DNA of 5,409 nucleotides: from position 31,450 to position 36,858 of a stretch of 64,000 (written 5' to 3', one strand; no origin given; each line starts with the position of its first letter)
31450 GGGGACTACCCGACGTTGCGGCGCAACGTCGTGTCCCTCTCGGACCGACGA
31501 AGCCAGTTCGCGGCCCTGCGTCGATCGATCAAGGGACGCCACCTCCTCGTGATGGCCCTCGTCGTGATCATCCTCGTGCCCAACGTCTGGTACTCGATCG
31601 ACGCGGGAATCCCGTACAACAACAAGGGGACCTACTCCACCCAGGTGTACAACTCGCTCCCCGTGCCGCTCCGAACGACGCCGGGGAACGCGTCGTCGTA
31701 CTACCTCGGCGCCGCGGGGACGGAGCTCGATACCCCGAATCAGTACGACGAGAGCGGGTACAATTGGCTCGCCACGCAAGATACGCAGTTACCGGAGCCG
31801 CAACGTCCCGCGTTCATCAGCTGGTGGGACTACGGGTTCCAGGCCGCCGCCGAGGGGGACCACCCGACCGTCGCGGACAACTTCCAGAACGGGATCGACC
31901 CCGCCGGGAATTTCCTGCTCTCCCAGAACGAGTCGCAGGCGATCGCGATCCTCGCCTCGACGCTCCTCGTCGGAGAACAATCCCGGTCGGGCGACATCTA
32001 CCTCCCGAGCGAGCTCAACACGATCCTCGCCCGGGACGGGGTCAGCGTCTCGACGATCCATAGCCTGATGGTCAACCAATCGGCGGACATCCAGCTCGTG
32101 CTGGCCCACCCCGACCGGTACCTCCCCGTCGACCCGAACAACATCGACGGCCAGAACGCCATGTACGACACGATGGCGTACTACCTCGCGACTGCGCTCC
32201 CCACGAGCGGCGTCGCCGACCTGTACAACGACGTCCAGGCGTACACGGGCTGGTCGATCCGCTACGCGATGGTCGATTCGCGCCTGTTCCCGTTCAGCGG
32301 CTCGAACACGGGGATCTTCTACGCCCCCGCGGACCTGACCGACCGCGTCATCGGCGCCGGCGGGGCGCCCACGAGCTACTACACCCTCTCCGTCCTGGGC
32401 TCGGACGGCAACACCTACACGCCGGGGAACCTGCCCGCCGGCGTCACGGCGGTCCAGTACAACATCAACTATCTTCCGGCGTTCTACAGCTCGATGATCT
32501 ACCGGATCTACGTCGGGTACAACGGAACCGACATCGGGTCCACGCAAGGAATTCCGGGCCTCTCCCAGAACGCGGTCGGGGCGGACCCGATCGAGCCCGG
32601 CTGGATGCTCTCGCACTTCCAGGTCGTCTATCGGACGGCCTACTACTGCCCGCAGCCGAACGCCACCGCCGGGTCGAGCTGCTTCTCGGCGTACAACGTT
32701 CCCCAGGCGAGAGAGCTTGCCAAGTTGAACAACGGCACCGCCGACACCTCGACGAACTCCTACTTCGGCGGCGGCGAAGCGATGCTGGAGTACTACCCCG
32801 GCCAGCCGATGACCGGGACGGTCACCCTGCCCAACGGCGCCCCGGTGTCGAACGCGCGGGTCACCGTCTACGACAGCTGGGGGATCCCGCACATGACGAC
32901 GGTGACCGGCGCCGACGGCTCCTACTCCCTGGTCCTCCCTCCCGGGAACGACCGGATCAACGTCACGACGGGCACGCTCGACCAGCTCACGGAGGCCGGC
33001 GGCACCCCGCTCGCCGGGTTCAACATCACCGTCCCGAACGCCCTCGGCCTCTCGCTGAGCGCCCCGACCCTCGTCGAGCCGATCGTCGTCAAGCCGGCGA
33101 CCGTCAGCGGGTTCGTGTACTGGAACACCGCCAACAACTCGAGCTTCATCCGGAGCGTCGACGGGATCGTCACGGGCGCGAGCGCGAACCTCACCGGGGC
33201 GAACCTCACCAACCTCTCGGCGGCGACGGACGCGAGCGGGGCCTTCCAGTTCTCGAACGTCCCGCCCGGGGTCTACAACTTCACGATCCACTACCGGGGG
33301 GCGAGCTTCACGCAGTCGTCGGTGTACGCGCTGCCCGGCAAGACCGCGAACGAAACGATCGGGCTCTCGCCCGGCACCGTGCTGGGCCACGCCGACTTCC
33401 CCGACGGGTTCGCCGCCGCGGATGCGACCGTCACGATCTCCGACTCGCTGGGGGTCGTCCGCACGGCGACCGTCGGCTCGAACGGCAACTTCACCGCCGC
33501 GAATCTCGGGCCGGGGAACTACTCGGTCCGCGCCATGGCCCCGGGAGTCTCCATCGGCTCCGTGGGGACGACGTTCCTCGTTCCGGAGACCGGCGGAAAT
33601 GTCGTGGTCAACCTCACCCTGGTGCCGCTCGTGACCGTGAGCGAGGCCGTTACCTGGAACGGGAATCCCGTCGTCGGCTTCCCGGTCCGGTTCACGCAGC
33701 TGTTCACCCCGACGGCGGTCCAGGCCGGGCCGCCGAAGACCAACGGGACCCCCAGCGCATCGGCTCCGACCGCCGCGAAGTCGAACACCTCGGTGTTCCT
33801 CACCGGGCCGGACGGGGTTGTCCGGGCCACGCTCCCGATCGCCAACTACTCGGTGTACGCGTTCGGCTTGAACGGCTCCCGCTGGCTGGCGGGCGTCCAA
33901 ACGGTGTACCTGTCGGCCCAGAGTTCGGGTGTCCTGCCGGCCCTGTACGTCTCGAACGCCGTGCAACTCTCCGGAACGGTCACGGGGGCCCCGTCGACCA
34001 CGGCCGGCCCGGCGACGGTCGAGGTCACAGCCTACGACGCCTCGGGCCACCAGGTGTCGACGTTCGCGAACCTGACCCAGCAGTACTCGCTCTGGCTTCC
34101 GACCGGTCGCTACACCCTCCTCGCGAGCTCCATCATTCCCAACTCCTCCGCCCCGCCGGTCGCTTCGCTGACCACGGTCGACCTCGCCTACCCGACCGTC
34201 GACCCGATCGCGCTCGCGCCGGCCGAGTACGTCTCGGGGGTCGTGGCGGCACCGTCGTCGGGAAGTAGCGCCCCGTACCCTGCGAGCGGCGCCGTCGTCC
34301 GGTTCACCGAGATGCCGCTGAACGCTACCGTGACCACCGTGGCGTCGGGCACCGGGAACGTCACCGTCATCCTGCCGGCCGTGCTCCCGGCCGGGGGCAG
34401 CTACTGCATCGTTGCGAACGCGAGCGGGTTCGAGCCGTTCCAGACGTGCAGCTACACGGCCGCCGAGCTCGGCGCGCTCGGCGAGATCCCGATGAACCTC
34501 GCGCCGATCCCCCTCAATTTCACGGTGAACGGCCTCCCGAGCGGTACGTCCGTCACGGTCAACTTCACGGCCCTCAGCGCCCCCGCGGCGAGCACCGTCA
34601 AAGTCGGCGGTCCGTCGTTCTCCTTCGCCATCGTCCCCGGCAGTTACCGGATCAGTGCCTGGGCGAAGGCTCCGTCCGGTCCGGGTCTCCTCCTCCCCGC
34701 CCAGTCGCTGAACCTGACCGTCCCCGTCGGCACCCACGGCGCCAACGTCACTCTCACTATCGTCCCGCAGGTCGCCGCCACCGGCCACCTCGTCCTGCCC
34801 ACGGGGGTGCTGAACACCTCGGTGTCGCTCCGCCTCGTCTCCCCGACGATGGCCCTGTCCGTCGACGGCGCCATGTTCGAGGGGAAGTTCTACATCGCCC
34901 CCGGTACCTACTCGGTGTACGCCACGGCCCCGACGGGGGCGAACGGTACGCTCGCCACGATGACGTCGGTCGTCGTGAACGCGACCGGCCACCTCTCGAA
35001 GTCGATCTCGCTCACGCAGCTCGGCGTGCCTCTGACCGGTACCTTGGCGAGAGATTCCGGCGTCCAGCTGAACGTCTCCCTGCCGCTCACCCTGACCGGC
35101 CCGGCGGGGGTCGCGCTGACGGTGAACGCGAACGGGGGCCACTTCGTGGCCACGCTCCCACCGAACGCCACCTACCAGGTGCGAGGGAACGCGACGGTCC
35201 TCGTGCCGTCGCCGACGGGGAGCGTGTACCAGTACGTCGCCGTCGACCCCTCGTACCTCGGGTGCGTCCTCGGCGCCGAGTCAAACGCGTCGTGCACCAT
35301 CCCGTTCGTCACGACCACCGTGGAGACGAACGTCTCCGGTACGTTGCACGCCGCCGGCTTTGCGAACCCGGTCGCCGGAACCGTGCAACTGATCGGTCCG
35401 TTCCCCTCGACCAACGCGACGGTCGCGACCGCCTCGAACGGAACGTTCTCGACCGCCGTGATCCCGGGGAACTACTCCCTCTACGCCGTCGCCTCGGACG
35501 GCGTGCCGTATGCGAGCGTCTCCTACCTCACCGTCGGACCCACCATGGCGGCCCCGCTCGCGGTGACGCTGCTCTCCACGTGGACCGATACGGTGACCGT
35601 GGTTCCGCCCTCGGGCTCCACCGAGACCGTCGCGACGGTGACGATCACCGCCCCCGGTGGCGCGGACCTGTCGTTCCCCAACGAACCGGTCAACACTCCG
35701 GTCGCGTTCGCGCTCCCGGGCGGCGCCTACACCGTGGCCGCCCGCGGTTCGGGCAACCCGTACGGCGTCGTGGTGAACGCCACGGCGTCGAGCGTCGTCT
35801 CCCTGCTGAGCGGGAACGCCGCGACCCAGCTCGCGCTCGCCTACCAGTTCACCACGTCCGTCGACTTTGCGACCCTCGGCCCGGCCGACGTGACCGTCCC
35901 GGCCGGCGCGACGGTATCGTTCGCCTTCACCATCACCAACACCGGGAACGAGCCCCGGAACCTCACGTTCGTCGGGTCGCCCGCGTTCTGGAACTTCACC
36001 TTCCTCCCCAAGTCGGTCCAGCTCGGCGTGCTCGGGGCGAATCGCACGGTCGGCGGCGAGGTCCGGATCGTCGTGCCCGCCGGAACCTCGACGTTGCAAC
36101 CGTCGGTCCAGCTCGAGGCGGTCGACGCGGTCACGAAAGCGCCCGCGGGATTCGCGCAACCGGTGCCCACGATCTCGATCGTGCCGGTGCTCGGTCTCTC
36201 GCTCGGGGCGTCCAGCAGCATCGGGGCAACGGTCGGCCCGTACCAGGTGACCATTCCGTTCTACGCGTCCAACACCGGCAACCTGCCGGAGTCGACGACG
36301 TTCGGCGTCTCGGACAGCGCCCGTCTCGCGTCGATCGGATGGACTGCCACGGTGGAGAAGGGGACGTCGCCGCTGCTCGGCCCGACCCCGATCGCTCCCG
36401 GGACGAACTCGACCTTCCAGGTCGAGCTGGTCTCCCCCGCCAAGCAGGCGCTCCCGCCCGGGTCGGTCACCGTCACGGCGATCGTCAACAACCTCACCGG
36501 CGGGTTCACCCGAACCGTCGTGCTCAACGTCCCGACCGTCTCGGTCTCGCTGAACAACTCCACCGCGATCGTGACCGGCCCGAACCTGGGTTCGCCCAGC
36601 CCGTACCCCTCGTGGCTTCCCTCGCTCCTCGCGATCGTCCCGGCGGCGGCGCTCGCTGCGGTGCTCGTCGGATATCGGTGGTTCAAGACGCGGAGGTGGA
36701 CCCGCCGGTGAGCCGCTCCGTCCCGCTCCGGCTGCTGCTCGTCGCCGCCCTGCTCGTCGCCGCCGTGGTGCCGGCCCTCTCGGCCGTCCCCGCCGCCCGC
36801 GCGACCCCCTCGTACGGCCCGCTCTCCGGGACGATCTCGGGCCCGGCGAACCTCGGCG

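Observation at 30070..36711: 2213-aa AglB: oligosaccharyltransferase covalently fused to a ~1300-aa S-layer-like repeat region with a second membrane anchor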

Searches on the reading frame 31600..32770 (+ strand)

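Call 50: search_protein_families(library=pfam, proteins=[window:31600-32770:+], max_evalue=5)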
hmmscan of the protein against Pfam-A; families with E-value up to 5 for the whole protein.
window:31600-32770:+ (390 aa): 1 family
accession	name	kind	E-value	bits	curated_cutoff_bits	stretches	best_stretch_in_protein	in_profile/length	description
PF22627.1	AglB_core-like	-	1.6e-05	25.7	27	1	64-119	40-97/111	AglB core domain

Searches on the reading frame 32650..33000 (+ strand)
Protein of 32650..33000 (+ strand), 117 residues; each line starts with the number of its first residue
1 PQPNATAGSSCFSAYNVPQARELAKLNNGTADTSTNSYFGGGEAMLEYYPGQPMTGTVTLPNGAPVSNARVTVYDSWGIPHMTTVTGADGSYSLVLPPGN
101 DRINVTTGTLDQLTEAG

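Call 50: search_protein_families(library=pfam, proteins=[window:32650-33000:+], max_evalue=5)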
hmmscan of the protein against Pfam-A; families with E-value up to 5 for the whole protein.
window:32650-33000:+ (117 aa): 6 families
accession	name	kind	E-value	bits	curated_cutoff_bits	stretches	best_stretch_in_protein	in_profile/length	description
PF13620.12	CarboxypepD_reg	-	6.2e-11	42.9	32.3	1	55-108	3-57/82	Carboxypeptidase regulatory-like domain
PF17936.7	Big_6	-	0.016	15.8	27.6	1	63-100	19-56/83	Bacterial Ig domain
PF13715.12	CarbopepD_reg_2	-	0.017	15.5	32.2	1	55-106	2-51/88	CarboxypepD_reg-like domain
PF17210.9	SdrD_B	-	0.02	15.5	29.7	1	64-109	22-68/112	SdrD B-like domain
PF20598.4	DUF6795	-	0.066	14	27.4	1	54-94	1-43/103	Domain of unknown function (DUF6795)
PF02369.22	Big_1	-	0.16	12.5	34.9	1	54-95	21-65/93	Bacterial Ig-like domain (group 1)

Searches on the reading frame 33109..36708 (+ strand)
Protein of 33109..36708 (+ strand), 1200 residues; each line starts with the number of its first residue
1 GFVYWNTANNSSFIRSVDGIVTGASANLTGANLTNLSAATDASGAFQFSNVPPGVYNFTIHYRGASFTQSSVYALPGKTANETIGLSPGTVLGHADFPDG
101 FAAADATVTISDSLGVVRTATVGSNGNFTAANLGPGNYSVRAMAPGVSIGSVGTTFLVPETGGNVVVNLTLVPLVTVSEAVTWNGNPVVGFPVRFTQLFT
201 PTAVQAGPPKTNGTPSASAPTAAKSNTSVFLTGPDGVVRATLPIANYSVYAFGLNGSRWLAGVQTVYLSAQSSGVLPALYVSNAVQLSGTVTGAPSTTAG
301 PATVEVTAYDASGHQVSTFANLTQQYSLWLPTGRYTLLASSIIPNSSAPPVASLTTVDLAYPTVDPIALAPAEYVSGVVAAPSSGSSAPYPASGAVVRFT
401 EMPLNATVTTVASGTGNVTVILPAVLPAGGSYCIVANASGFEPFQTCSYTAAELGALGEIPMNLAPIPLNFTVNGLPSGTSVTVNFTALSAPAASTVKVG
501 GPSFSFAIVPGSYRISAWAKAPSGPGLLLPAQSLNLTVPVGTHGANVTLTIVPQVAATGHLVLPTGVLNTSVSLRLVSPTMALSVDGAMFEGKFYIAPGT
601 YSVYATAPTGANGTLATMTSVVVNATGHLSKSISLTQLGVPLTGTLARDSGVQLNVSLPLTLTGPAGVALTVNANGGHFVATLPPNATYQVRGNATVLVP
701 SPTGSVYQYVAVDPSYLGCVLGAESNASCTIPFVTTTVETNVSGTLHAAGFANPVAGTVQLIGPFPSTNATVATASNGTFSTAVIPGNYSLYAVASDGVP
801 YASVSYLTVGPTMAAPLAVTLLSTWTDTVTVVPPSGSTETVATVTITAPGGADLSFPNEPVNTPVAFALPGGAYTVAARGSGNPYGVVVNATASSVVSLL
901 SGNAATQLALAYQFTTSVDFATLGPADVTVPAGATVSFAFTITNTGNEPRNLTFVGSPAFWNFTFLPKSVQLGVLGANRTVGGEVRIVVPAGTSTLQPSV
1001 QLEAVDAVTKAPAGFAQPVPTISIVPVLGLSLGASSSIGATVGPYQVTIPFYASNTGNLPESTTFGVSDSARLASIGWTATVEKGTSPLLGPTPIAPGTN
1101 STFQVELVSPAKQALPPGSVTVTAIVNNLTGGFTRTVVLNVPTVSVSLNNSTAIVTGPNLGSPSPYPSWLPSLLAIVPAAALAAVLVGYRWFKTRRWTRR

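Call 46: predict_structure(alignment_id=A2)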
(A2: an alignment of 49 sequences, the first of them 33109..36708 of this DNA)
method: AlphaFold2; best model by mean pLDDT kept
length: 1200 residues; sequences in the alignment: 49
mean_pLDDT: 83.2   pTM: 0.50
mean pLDDT of the five models: 83.2, 83.0, 80.7, 79.1, 78.5
residues with pLDDT >= 90: 357; 70-90: 726; 50-70: 81; < 50: 36
segments of 3 or more residues with pLDDT < 50: 205-219, 1148-1154, 1160-1167, 1195-1200
pLDDT, mean of each block of 10 residues (from residue 1): 79 71 86 86 77 87 76 78 82 83 83 82 86 84 73 80 85 82 82 84 49 41 69 79 86 89 85 77 95 78 87 89 90 93 75 93 93 88 74 88 90 83 88 90 91 85 89 86 89 86 88 89 79 83 83 90 89 89 89 90 88 85 88 89 86 81 87 86 91 84 74 90 82 89 89 90 83 91 88 89 87 80 93 84 88 88 93 91 83 90 90 85 83 89 89 85 90 86 91 76 84 83 84 81 84 87 88 86 86 82 89 78 82 82 62 48 47 68 77 50
secondary structure, 60 per line:
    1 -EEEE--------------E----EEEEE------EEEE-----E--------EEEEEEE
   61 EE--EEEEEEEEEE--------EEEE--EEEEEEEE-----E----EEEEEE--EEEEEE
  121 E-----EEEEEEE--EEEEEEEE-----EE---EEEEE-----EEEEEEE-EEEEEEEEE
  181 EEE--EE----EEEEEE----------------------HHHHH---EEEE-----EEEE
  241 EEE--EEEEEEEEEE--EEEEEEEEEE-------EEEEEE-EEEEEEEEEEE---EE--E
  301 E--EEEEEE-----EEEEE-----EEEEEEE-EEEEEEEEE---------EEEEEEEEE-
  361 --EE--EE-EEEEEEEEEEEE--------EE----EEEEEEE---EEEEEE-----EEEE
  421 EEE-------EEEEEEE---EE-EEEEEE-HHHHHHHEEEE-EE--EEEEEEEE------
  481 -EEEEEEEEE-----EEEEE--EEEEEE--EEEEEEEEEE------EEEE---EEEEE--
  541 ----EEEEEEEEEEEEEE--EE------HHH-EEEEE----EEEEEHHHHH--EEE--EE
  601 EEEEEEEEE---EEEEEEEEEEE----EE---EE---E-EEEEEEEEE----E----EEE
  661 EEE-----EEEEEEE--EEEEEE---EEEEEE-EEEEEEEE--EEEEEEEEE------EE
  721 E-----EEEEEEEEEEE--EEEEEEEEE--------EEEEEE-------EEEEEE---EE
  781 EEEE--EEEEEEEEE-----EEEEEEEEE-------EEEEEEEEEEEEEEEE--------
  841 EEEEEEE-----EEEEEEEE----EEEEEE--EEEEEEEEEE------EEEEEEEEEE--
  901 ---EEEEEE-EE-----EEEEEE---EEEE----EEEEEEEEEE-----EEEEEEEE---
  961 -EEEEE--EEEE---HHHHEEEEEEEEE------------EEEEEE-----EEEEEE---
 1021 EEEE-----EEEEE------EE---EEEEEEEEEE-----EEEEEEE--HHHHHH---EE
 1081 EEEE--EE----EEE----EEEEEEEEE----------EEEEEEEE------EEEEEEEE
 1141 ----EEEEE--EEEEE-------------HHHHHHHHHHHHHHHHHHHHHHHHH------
elements in order (helices of 4 or more, strands of 3 or more residues): E2-5 E25-29 E36-39 E54-62 E65-74 E83-86 E89-96 E107-112 E115-121 E127-133 E136-143 E154-158 E164-170 E172-183 E192-197 H220-224 E228-231 E237-243 E246-255 E258-267 E275-280 E282-292 E304-309 E315-319 E325-331 E333-341 E351-359 E370-381 E396-402 E406-411 E417-423 E431-437 E444-449 H451-457 E458-461 E467-474 E482-490 E496-500 E503-508 E511-520 E527-530 E534-538 E545-558 E573-577 E582-586 H587-591 E594-596 E599-609 E613-623 E640-648 E658-663 E669-675 E678-683 E687-692 E694-701 E704-712 E719-721 E727-737 E740-748 E757-762 E770-775 E779-784 E787-795 E801-809 E817-832 E841-847 E853-860 E865-870 E873-882 E889-898 E904-909 E918-923 E927-930 E935-944 E950-957 E962-966 E969-972 H976-979 E980-988 E1001-1006 E1012-1017 E1021-1024 E1030-1034 E1046-1055 E1061-1067 H1070-1075 E1079-1084 E1093-1095 E1100-1108 E1119-1126 E1133-1140 E1145-1149 E1152-1156 H1170-1194

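Call 49: fold_search(model_id=the predicted structure, library=pdb)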
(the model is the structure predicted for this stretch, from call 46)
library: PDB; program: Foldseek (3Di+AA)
matches with E <= 10: 1819; with E <= 0.001: 163
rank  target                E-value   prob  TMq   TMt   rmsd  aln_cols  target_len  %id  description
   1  9ijj_4G               2.4e-11  1.00  0.09  0.03  121.7      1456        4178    8  In situ structure of the central apparatus in mouse sperm axoneme. (released 2025-06-04)
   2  7som_D                3.9e-11  1.00  0.10  0.09  40.4      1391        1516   10  Ciliary C2 central pair apparatus isolated from Chlamydomonas reinhardtii (released 2022-04-13)
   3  9ijj_4I               1.3e-10  1.00  0.10  0.05  124.9      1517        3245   10  In situ structure of the central apparatus in mouse sperm axoneme. (released 2025-06-04)
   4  6tav_C                1.5e-10  1.00  0.10  0.09  37.2      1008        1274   10  Crystal structure of endopeptidase-induced alpha2-macroglobulin (released 2021-05-12)
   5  9ijj_h                2.2e-10  1.00  0.09  0.07  48.2      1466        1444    9  In situ structure of the central apparatus in mouse sperm axoneme. (released 2025-06-04)
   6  7o7q_A                1.3e-09  1.00  0.08  0.08  36.4      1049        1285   10  (h-alpha2M)4 trypsin-activated state (released 2022-04-13)
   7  6vjb                  1.8e-09  1.00  0.11  0.10  33.1      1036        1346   10  Crystal structure of a catalytically inactive CXC Chemokine-degrading protease SpyCEP from Streptococcus pyogenes (released 2020-04-15)
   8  9u60_E                2.3e-09  1.00  0.09  0.08  34.1      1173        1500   10  C3 convertases zymogen C4b2 in loading state (released 2026-01-14)
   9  5xyr                  2.9e-09  1.00  0.12  0.10  32.5      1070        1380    9  Crystal structure of a serine protease from Streptococcus species (released 2018-08-08)
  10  7nyc_A                4.0e-09  1.00  0.10  0.08  36.3      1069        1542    7  cryoEM structure of 3C9-sMAC (released 2021-10-06)
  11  7q62_B                7.1e-09  1.00  0.08  0.11  35.5      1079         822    9  Structure of TEV cleaved A2ML1 dimer (A2ML1-TT dimer) (released 2022-04-20)
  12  7q62_A                1.1e-08  1.00  0.09  0.09  35.9      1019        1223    8  Structure of TEV cleaved A2ML1 dimer (A2ML1-TT dimer) (released 2022-04-20)
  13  9ijj_O                1.2e-08  0.97  0.08  0.08  103.8      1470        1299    9  In situ structure of the central apparatus in mouse sperm axoneme. (released 2025-06-04)
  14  5xya                  1.5e-08  1.00  0.12  0.11  32.7      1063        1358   11  Crystal structure of a serine protease from Streptococcus species (released 2018-08-08)
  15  6tav_D                1.5e-08  1.00  0.10  0.09  37.1      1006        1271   10  Crystal structure of endopeptidase-induced alpha2-macroglobulin (released 2021-05-12)
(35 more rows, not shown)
